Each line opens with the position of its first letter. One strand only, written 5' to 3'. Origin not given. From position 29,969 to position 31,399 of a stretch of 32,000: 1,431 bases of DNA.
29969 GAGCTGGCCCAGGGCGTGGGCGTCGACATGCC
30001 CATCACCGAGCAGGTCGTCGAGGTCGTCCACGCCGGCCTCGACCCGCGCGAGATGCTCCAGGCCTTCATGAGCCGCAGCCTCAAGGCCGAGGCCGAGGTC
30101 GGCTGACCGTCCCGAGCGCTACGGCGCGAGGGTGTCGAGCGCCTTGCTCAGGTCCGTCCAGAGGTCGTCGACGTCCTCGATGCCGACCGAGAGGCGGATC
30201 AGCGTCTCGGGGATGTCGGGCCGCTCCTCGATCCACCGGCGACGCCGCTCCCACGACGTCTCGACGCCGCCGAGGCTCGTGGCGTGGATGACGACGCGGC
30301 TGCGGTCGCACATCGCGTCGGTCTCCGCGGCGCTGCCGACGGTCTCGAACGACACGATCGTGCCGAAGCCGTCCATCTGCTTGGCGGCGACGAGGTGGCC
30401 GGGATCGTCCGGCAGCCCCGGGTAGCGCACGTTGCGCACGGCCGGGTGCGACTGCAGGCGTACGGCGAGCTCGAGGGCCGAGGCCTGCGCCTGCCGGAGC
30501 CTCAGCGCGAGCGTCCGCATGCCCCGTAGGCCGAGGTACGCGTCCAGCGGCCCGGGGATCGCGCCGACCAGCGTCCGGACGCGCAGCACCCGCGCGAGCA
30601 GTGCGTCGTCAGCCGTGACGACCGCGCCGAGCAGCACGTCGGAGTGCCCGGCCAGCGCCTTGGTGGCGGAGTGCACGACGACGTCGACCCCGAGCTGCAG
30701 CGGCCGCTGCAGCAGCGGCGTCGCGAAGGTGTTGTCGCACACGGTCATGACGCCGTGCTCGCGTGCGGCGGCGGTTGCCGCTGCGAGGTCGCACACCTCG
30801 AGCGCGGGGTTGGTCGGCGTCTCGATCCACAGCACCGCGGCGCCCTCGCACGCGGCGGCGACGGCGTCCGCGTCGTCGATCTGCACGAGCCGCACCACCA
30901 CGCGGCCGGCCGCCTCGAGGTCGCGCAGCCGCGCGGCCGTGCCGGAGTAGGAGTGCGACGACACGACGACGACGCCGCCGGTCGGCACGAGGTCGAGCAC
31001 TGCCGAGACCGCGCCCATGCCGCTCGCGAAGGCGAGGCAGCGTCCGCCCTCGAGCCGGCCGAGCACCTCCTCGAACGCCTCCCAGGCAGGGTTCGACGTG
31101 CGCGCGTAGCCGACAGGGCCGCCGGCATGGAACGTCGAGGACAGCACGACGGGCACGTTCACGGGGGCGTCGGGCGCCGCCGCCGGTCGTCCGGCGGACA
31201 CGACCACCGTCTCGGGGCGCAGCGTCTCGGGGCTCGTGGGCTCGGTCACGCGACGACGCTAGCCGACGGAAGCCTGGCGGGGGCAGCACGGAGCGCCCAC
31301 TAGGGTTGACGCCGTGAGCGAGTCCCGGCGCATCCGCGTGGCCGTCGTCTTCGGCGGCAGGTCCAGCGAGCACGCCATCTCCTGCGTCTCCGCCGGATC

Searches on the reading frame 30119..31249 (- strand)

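Call 87: search_protein_families(library=pfam, proteins=[window:30119-31249:-], max_evalue=0.0001)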
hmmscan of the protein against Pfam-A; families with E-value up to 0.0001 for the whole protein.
window:30119-31249:- (376 aa): 1 family
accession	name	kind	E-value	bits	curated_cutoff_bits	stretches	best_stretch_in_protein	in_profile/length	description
PF01053.26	Cys_Met_Meta_PP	-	4.1e-99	332.2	27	1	13-371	1-380/381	Cys/Met metabolism PLP-dependent enzyme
